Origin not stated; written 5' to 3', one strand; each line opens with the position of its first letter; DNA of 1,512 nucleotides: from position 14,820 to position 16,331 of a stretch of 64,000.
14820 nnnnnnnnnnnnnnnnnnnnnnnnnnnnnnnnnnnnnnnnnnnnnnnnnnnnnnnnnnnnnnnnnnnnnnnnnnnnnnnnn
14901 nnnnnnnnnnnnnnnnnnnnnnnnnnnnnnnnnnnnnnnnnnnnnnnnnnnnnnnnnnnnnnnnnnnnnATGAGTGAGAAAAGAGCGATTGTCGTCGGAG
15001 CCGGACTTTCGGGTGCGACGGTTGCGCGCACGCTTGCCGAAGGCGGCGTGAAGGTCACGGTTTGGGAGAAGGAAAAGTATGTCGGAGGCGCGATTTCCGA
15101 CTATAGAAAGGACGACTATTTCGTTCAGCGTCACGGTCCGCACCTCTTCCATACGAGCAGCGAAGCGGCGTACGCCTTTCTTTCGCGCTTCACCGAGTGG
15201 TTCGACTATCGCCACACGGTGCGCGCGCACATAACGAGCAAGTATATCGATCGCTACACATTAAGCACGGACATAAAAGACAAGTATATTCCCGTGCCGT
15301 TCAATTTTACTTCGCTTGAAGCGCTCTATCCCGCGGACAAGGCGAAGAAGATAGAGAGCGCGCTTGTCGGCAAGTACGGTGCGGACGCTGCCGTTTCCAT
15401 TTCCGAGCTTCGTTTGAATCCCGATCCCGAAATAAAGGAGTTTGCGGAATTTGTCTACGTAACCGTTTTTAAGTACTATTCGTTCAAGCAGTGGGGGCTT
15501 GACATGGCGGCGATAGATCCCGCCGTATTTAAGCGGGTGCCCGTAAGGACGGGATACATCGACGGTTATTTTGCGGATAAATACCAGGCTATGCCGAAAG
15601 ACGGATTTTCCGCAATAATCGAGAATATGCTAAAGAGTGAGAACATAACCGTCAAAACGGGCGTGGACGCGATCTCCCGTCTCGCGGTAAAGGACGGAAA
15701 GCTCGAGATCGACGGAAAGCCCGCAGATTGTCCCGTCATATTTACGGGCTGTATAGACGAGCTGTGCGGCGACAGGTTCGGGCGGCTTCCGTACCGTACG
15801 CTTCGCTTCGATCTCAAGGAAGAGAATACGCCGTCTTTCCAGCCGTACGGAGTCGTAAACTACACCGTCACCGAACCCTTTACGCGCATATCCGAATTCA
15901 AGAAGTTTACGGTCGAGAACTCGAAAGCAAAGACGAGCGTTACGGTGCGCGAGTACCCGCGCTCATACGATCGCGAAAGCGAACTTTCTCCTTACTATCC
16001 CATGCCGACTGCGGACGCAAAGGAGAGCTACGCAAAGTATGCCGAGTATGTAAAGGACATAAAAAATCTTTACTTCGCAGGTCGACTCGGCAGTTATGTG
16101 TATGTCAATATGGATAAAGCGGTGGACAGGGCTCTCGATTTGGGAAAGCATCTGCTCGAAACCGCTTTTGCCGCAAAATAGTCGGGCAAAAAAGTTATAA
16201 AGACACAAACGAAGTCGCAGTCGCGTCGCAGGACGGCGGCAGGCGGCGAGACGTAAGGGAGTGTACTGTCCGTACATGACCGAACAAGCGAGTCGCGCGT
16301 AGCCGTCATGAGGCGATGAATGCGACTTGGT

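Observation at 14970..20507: glf + GT28 MGDG-synthase-like glycosyltransferase + LRR/PH membrane protein + Sel1-repeat protein: candidate galactofuranose-glycolipid/surface module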

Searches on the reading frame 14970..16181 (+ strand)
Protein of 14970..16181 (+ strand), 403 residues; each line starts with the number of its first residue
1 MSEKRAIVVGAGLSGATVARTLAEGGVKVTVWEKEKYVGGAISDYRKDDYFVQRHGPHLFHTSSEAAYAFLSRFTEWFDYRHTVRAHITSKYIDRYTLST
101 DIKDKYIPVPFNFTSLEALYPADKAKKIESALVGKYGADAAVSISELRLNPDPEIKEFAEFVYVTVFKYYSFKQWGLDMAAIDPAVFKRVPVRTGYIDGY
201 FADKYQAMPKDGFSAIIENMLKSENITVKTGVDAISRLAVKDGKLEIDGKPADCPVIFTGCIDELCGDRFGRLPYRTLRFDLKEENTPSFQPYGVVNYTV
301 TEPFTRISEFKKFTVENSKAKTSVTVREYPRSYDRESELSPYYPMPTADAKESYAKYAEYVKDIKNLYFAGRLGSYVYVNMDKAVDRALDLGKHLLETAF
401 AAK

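Call 4: search_protein_families(library=pfam, proteins=[window:14970-16181:+], max_evalue=0.01)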
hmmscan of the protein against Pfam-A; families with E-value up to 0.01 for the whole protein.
window:14970-16181:+ (403 aa): 10 families
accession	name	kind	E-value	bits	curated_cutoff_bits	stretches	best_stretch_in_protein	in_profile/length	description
PF03275.19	GLF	-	3.5e-59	200.4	26.3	1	166-378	2-203/203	UDP-galactopyranose mutase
PF13450.12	NAD_binding_8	-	7.4e-16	58.6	21.9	1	8-74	1-68/68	NAD(P)-binding Rossmann-like domain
PF01593.30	Amino_oxidase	-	1.9e-07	31.2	19.8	1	13-237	1-230/443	Flavin containing amine oxidoreductase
PF01266.30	DAO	-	7e-06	26.2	27.9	1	6-41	2-38/353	FAD dependent oxidoreductase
PF00890.30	FAD_binding_2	-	8.6e-05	22.3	20.4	1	6-42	2-38/414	FAD binding domain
PF12831.13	FAD_oxidored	-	0.00048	20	27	1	7-43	3-39/416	FAD dependent oxidoreductase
PF07992.20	Pyr_redox_2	-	0.00068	19.6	26.1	1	5-36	2-33/291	Pyridine nucleotide-disulphide oxidoreductase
PF00070.33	Pyr_redox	-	0.00083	20.3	22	1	5-38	1-34/82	Pyridine nucleotide-disulphide oxidoreductase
PF01946.23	Thi4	-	0.0011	18.7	26.2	1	4-41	18-56/235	Thi4 family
PF01494.25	FAD_binding_3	-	0.0041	16.8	22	1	6-35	4-33/349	FAD binding domain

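Call 5: search_protein_families(library=ncbifam, proteins=[window:14970-16181:+], max_evalue=0.01)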
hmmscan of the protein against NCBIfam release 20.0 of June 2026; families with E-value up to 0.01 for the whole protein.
window:14970-16181:+ (403 aa): 52 families (the best 25 are shown)
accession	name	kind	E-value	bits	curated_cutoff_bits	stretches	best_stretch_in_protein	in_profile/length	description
TIGR00031.1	UDP-GALP_mutase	equivalog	7.4e-97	324.7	303.75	1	7-396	5-377/378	UDP-galactopyranose mutase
NF005547.0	PRK07208.1-3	equivalog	5.6e-11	41.8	380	1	3-119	4-121/465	hypothetical protein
NF005560.0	PRK07233.1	equivalog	1.6e-09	37.1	252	1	6-63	3-60/435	hypothetical protein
NF005546.0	PRK07208.1-2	equivalog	3.4e-08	32.5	418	0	349-390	456-497/527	hypothetical protein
NF005548.0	PRK07208.1-4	equivalog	5.1e-08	31.9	389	1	3-182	3-166/488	hypothetical protein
TIGR03467.1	HpnE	equivalog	1.3e-07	31.3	283.05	1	7-115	2-108/430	hydroxysqualene dehydroxylase HpnE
NF058655.1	CrtID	equivalog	2.1e-07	30.1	640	1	7-59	2-53/478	bifunctional phytoene desaturase/3,4-desaturase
TIGR00562.1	proto_IX_ox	equivalog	2.3e-07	29.8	97.85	1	4-116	3-108/470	protoporphyrinogen oxidase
NF042421.1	hydcarot_desat_CrtD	equivalog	2.6e-07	29.5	500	1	4-63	2-60/487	1-hydroxycarotenoid 3,4-desaturase CrtD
NF005545.0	PRK07208.1-1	equivalog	4.4e-07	28.6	451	1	6-182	10-170/504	hypothetical protein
TIGR02734.1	crtI_fam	subfamily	4.7e-07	28.9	238.1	1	6-59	1-53/504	phytoene desaturase family protein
TIGR03197.1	MnmC_Cterm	equivalog_domain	1.5e-06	27.5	174.2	1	6-41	2-37/400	FAD-dependent 5-carboxymethylaminomethyl-2-thiouridine(34) oxidoreductase MnmC1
TIGR02733.1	desat_CrtD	equivalog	3e-06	26.2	549.7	1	4-51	2-49/492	C-3',4' desaturase CrtD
NF002480.1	PRK01747.1-1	equivalog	8.8e-06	24.4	540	1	3-38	248-283/645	bifunctional tRNA (5-methylaminomethyl-2-thiouridine)(34)-methyltransferase MnmC2/FAD-dependent 5-carboxymethylaminomethyl-2-thiouridine(34)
NF045637.1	carotdesatCrtDProt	equivalog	1.4e-05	23.8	580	1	7-53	2-48/485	1-hydroxycarotenoid 3,4-desaturase CrtD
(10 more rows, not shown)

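Call 29: find_homologous_proteins(query=window:14970-16178:+)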
Query window:14970-16178:+ (403 aa): 4757 proteins with E <= 0.001 among 8000 candidates; the best 120 are listed.
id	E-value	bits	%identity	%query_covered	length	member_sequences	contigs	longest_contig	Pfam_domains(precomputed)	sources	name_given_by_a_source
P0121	2.3e-268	908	100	100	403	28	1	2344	PF03275.20,PF01266.31,PF01593.31,PF13450.13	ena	-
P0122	1.4e-228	777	87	99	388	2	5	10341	PF03275.20,PF01266.31,PF01593.31,PF13450.13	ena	-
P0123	1.2e-227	774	87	99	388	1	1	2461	PF03275.20,PF01266.31,PF01593.31,PF13450.13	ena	-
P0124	9.0e-184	629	72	98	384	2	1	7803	PF03275.20,PF01266.31,PF01593.31,PF13450.13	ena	-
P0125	1.8e-182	625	72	99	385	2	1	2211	PF03275.20,PF01266.31,PF01593.31,PF13450.13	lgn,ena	-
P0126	3.9e-180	617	72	98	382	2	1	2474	PF03275.20,PF01266.31,PF01593.31,PF13450.13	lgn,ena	-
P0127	2.4e-171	588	68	99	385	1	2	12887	PF03275.20,PF01266.31,PF01593.31,PF13450.13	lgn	-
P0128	3.1e-151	522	62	97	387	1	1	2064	PF03275.20,PF01266.31,PF01593.31,PF13450.13,PF00890.31,PF12831.14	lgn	-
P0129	1.7e-149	516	59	98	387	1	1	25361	PF03275.20,PF01266.31,PF01593.31,PF13450.13,PF00890.31,PF12831.14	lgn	-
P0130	2.0e-149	516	61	97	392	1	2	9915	PF03275.20,PF01266.31,PF01593.31,PF13450.13,PF00070.34,PF12831.14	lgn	-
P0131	5.1e-149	515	60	98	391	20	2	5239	PF03275.20,PF01266.31,PF01593.31,PF13450.13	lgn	-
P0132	2.3e-111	391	48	97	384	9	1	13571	PF03275.20,PF01266.31,PF01593.31,PF13450.13,PF12831.14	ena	-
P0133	1.5e-107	378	47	98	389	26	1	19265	PF01946.24,PF03275.20,PF01266.31,PF01593.31,PF13450.13,PF00890.31,PF07992.21,PF03486.21,PF12831.14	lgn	-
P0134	7.2e-107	376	48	98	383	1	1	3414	PF01946.24,PF03275.20,PF01266.31,PF01593.31,PF13450.13,PF12831.14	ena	-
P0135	7.3e-107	376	48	98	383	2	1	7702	PF01946.24,PF03275.20,PF01266.31,PF01593.31,PF13450.13,PF12831.14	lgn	-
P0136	1.0e-106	376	45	98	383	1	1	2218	PF01946.24,PF03275.20,PF01266.31,PF01593.31,PF13450.13,PF03486.21,PF12831.14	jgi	-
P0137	1.8e-106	375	48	98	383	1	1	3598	PF01946.24,PF03275.20,PF01266.31,PF01593.31,PF13450.13,PF12831.14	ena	-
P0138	1.9e-106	375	45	98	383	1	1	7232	PF03275.20,PF01266.31,PF01593.31,PF13450.13,PF03486.21,PF12831.14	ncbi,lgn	-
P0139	2.3e-106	374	45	98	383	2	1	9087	PF01946.24,PF03275.20,PF01266.31,PF01593.31,PF13450.13,PF12831.14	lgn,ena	-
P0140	2.6e-106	374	48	98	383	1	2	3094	PF01946.24,PF03275.20,PF01266.31,PF01593.31,PF13450.13,PF12831.14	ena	-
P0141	4.0e-106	374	45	98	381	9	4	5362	PF01946.24,PF03275.20,PF01266.31,PF01593.31,PF13450.13,PF07992.21,PF00070.34,PF03486.21,PF12831.14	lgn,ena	-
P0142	8.8e-106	372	48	98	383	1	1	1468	PF01946.24,PF03275.20,PF01266.31,PF01593.31,PF13450.13,PF12831.14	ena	-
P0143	9.2e-106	372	48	98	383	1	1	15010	PF01946.24,PF03275.20,PF01266.31,PF01593.31,PF13450.13,PF12831.14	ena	-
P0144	9.3e-106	372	48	98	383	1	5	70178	PF01946.24,PF03275.20,PF01266.31,PF01593.31,PF13450.13,PF12831.14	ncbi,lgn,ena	-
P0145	3.7e-105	370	48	98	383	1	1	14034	PF01946.24,PF03275.20,PF01266.31,PF01593.31,PF13450.13,PF12831.14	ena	-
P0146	1.3e-103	365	44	98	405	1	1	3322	PF01946.24,PF03275.20,PF01266.31,PF01593.31,PF13450.13,PF00070.34,PF03486.21,PF12831.14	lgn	-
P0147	1.4e-103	365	46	94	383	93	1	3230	PF03275.20,PF01266.31,PF01593.31,PF13450.13,PF12831.14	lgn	-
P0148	5.2e-103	363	46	98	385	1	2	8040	PF03275.20,PF01266.31,PF01593.31,PF13450.13,PF00070.34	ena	-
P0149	1.7e-102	362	45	98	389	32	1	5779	PF03275.20,PF01266.31,PF01593.31,PF13450.13,PF00890.31,PF07992.21,PF00070.34,PF12831.14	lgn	-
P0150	1.7e-101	358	39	97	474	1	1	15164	PF13450.13,PF07992.21,PF00070.34,PF03486.21,PF13454.13,PF01134.29,PF01494.26,PF12831.14,PF01946.24,PF03275.20,PF01266.31,PF01593.31,PF00890.31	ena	-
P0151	2.5e-101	358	45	98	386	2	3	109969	PF03275.20,PF01266.31,PF01593.31,PF13450.13,PF00890.31,PF00070.34,PF12831.14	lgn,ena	-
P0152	3.3e-101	357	47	98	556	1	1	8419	PF03275.20,PF01266.31,PF01593.31,PF13450.13,PF00890.31,PF07992.21,PF00070.34,PF12831.14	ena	-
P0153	4.4e-101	357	43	98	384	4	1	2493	PF03275.20,PF01266.31,PF01593.31,PF13450.13,PF00070.34,PF12831.14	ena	-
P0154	9.9e-101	356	44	98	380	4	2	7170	PF03275.20,PF01593.31,PF13450.13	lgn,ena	-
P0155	1.2e-100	355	47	98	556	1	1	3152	PF03275.20,PF01266.31,PF01593.31,PF13450.13,PF00890.31,PF07992.21,PF00070.34,PF04138.21,PF12831.14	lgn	-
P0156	1.4e-100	355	45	98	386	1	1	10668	PF03275.20,PF01266.31,PF13450.13,PF03486.21,PF12831.14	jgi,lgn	-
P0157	1.8e-100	355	47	98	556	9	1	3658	PF03275.20,PF01266.31,PF01593.31,PF13450.13,PF00890.31,PF07992.21,PF00070.34,PF03486.21,PF12831.14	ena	-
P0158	1.9e-100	355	47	98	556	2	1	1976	PF03275.20,PF01266.31,PF01593.31,PF13450.13,PF00890.31,PF07992.21,PF00070.34,PF04138.21,PF12831.14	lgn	-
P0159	3.0e-100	354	46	99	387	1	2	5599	PF03275.20,PF01266.31,PF01593.31,PF13450.13,PF13454.13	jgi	-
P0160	6.9e-100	353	47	98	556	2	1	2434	PF03275.20,PF01266.31,PF01593.31,PF13450.13,PF00890.31,PF07992.21,PF00070.34,PF04138.21,PF12831.14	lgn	-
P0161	8.8e-100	353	45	98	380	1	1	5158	PF03275.20,PF01266.31,PF13450.13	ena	-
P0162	1.1e-99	352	46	96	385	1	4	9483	PF03275.20,PF01266.31,PF13450.13,PF12831.14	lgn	-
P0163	1.2e-99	352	46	98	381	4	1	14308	PF03275.20,PF13450.13,PF03486.21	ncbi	-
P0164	1.6e-99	352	47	98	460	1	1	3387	PF03275.20,PF01266.31,PF01593.31,PF13450.13,PF00890.31,PF07992.21,PF00070.34,PF12831.14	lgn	-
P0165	1.6e-99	352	47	98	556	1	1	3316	PF03275.20,PF01266.31,PF01593.31,PF13450.13,PF00890.31,PF07992.21,PF00070.34,PF04138.21,PF12831.14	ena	-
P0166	1.8e-99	352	45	98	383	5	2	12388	PF03275.20,PF01266.31,PF01593.31,PF13450.13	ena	-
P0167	2.0e-99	352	46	96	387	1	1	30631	PF03275.20,PF01266.31,PF13450.13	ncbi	-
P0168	2.2e-99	351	46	98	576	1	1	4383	PF01946.24,PF03275.20,PF01266.31,PF01593.31,PF13450.13,PF00890.31,PF07992.21,PF03486.21,PF01262.28,PF01494.26,PF12831.14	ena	-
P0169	2.3e-99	351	46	98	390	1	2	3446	PF03275.20,PF01266.31,PF13450.13,PF12831.14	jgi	-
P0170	2.8e-99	351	47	99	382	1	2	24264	PF03275.20,PF01266.31,PF01593.31,PF13450.13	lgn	-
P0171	2.8e-99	351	44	98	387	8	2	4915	PF01946.24,PF03275.20,PF01266.31,PF01593.31,PF13450.13,PF12831.14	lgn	-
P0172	2.8e-99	351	46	98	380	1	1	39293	PF03275.20,PF01266.31,PF01593.31,PF13450.13,PF00070.34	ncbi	-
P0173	4.9e-99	350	47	99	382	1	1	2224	PF03275.20,PF01266.31,PF01593.31,PF13450.13,PF13454.13,PF12831.14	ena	-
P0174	5.7e-99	350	46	96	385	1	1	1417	PF03275.20,PF01266.31,PF13450.13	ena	-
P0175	6.3e-99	350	45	96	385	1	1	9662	PF03275.20,PF01266.31,PF13450.13,PF12831.14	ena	-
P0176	6.8e-99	350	46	96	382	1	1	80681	PF03275.20,PF01266.31,PF13450.13,PF00070.34,PF12831.14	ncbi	-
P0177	8.0e-99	350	46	98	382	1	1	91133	PF01946.24,PF03275.20,PF01266.31,PF01593.31,PF13450.13,PF00890.31,PF00070.34,PF01494.26,PF12831.14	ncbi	-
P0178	9.7e-99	349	45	97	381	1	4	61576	PF03275.20,PF01266.31,PF13450.13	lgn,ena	-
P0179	1.6e-98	349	45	98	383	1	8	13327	PF03275.20,PF01266.31,PF01593.31,PF13450.13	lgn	-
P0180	2.0e-98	348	47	98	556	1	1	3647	PF03275.20,PF01266.31,PF01593.31,PF13450.13,PF00890.31,PF07992.21,PF00070.34,PF04138.21,PF12831.14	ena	-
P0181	2.3e-98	348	45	96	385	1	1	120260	PF03275.20,PF01266.31,PF13450.13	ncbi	-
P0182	2.5e-98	348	45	98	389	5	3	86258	PF03275.20,PF01266.31,PF01593.31,PF13450.13,PF00070.34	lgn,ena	-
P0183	2.9e-98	348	47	99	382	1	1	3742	PF03275.20,PF01266.31,PF01593.31,PF13450.13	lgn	-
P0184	4.1e-98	347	46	96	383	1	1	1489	PF01946.24,PF03275.20,PF01266.31,PF01593.31,PF13450.13,PF00070.34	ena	-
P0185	4.3e-98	347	47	96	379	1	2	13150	PF03275.20,PF01266.31,PF01593.31,PF13450.13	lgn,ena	-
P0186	6.0e-98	347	46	98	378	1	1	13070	PF03275.20,PF01266.31,PF01593.31,PF13450.13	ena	-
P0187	6.5e-98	347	45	96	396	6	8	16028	PF03275.20,PF01266.31,PF13450.13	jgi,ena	-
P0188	1.0e-97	346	45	98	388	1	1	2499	PF01946.24,PF03275.20,PF01266.31,PF01593.31,PF13450.13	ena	-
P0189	1.3e-97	346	46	98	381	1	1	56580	PF03275.20,PF01266.31,PF01593.31,PF13450.13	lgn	-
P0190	2.1e-97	345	45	97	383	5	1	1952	PF01946.24,PF03275.20,PF01266.31,PF13450.13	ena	-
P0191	2.4e-97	345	45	97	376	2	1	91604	PF03275.20,PF01266.31,PF01593.31,PF13450.13,PF12831.14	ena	-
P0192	3.4e-97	344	43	98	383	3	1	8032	PF03275.20,PF01266.31,PF01593.31,PF13450.13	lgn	-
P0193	3.8e-97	344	42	98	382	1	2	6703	PF03275.20,PF01266.31,PF13450.13,PF07992.21,PF00070.34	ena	-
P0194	3.9e-97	344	45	96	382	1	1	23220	PF03275.20,PF01266.31,PF13450.13,PF12831.14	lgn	-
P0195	4.6e-97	344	44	97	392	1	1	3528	PF03275.20,PF01266.31,PF01593.31,PF13450.13,PF00890.31,PF12831.14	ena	-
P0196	5.2e-97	344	44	96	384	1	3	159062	PF03275.20,PF13450.13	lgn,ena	-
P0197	5.3e-97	344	45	98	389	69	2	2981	PF03275.20,PF01266.31,PF01593.31,PF13450.13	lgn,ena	-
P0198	5.5e-97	343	45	96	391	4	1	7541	PF03275.20,PF01266.31,PF01593.31,PF13450.13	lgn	-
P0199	8.6e-97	343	45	96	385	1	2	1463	PF03275.20,PF01266.31,PF13450.13,PF12831.14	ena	-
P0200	1.1e-96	343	44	98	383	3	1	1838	PF03275.20,PF01266.31,PF01593.31,PF13450.13,PF00070.34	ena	-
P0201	1.1e-96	342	46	97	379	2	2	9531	PF03275.20,PF01266.31,PF01593.31,PF13450.13,PF12831.14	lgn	-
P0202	1.2e-96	342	44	98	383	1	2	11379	PF01946.24,PF03275.20,PF01266.31,PF01593.31,PF13450.13,PF00890.31,PF01494.26,PF12831.14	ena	-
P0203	1.6e-96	342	44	97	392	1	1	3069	PF03275.20,PF01266.31,PF01593.31,PF13450.13,PF00890.31,PF12831.14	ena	-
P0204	1.6e-96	342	44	97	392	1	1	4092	PF03275.20,PF01266.31,PF01593.31,PF13450.13,PF00890.31,PF12831.14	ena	-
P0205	1.6e-96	342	44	97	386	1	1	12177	PF03275.20,PF01266.31,PF01593.31,PF13450.13,PF12831.14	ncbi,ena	-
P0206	1.6e-96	342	47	97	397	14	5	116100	PF01946.24,PF03275.20,PF01266.31,PF01593.31,PF13450.13,PF00890.31,PF01494.26,PF12831.14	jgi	-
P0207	2.2e-96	342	44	97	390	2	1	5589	PF03275.20,PF01266.31,PF01593.31,PF13450.13,PF00890.31,PF12831.14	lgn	-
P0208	2.2e-96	341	45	96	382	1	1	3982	PF03275.20,PF01266.31,PF13450.13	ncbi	-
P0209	3.3e-96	341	45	96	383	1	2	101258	PF03275.20,PF01266.31,PF13450.13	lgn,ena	-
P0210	4.8e-96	340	42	98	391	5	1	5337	PF03275.20,PF01593.31,PF13450.13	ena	-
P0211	5.7e-96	340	44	98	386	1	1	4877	PF01946.24,PF03275.20,PF01266.31,PF01593.31,PF13450.13,PF01494.26,PF12831.14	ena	-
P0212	6.8e-96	340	45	98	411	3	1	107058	PF01946.24,PF03275.20,PF01266.31,PF01593.31,PF13450.13,PF01494.26,PF12831.14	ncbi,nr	ncbi:MAG: UDP-galactopyranose mutase [Clostridia bacterium]|nr:UDP-galactopyranose mutase [Clostridi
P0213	7.7e-96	340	42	98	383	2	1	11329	PF03275.20,PF01266.31,PF01593.31,PF13450.13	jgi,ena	jgi:UDP-galactopyranose mutase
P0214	1.1e-95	339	43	98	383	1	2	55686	PF03275.20,PF01266.31,PF01593.31,PF13450.13,PF07992.21,PF00070.34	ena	-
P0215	1.2e-95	339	44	97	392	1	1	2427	PF03275.20,PF01266.31,PF01593.31,PF13450.13,PF00890.31,PF07992.21,PF00070.34,PF12831.14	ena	-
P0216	1.4e-95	339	45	98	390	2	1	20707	PF03275.20,PF01266.31,PF01593.31,PF13450.13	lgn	-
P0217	1.4e-95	339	45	98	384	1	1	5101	PF03275.20,PF01266.31,PF13450.13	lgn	-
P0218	1.5e-95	339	45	96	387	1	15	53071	PF03275.20,PF01266.31,PF01593.31,PF13450.13,PF01494.26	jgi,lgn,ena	-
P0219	1.5e-95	339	44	97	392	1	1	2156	PF03275.20,PF01266.31,PF01593.31,PF13450.13,PF00890.31,PF00070.34,PF12831.14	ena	-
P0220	2.3e-95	338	43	97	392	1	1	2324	PF03275.20,PF01266.31,PF01593.31,PF13450.13,PF00890.31,PF00070.34,PF12831.14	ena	-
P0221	2.4e-95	338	46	96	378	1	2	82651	PF03275.20,PF01266.31,PF01593.31,PF13450.13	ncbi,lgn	-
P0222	2.8e-95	338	42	98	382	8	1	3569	PF03275.20,PF01266.31,PF01593.31,PF13450.13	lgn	-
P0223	4.1e-95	337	44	96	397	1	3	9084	PF03275.20,PF13450.13,PF00890.31,PF03486.21,PF12831.14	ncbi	-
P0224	4.1e-95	337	44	97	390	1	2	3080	PF03275.20,PF01266.31,PF01593.31,PF13450.13,PF00890.31,PF12831.14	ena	-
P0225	4.2e-95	337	38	68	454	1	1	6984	PF03275.20,PF01266.31,PF01593.31,PF13450.13,PF00890.31,PF12831.14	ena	-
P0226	4.5e-95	337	46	97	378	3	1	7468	PF03275.20,PF01266.31,PF13450.13,PF00070.34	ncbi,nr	ncbi:MAG: UDP-galactopyranose mutase [Eubacteriales bacterium]|nr:UDP-galactopyranose mutase [Eubact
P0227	4.6e-95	337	44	98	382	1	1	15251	PF03275.20,PF01266.31,PF01593.31,PF13450.13,PF07992.21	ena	-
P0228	4.8e-95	337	44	96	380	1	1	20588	PF03275.20,PF01266.31,PF01593.31,PF13450.13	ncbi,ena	-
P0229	5.2e-95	337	46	97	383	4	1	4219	PF01946.24,PF03275.20,PF01266.31,PF01593.31,PF13450.13,PF00890.31,PF00070.34,PF01494.26,PF12831.14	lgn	-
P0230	6.0e-95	337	45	98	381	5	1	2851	PF03275.20,PF01266.31,PF13450.13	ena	-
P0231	6.6e-95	337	44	97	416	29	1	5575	PF03275.20,PF01266.31,PF01593.31,PF13450.13,PF00890.31,PF03486.21,PF12831.14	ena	-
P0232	6.8e-95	337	45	97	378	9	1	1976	PF03275.20,PF01266.31,PF13450.13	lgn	-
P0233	7.8e-95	336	44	98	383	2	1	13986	PF03275.20,PF01266.31,PF01593.31,PF13450.13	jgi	-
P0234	8.5e-95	336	44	98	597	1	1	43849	PF01946.24,PF03275.20,PF01266.31,PF01593.31,PF13450.13,PF03486.21,PF04138.21,PF12831.14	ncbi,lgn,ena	-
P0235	9.1e-95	336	44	97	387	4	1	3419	PF03275.20,PF01266.31,PF13450.13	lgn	-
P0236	9.3e-95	336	44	96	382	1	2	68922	PF03275.20,PF01266.31,PF13450.13,PF12831.14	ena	-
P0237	9.8e-95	336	45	97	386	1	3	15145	PF03275.20,PF01266.31,PF01593.31,PF13450.13,PF12831.14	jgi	-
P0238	1.0e-94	336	44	98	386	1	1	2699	PF01946.24,PF03275.20,PF01266.31,PF01593.31,PF13450.13,PF01494.26,PF12831.14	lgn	-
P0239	1.1e-94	336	44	99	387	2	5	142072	PF03275.20,PF01266.31,PF01593.31,PF13450.13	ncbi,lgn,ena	-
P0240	1.6e-94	335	43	97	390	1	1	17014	PF03275.20,PF01266.31,PF01593.31,PF13450.13,PF00890.31,PF00070.34,PF12831.14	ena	-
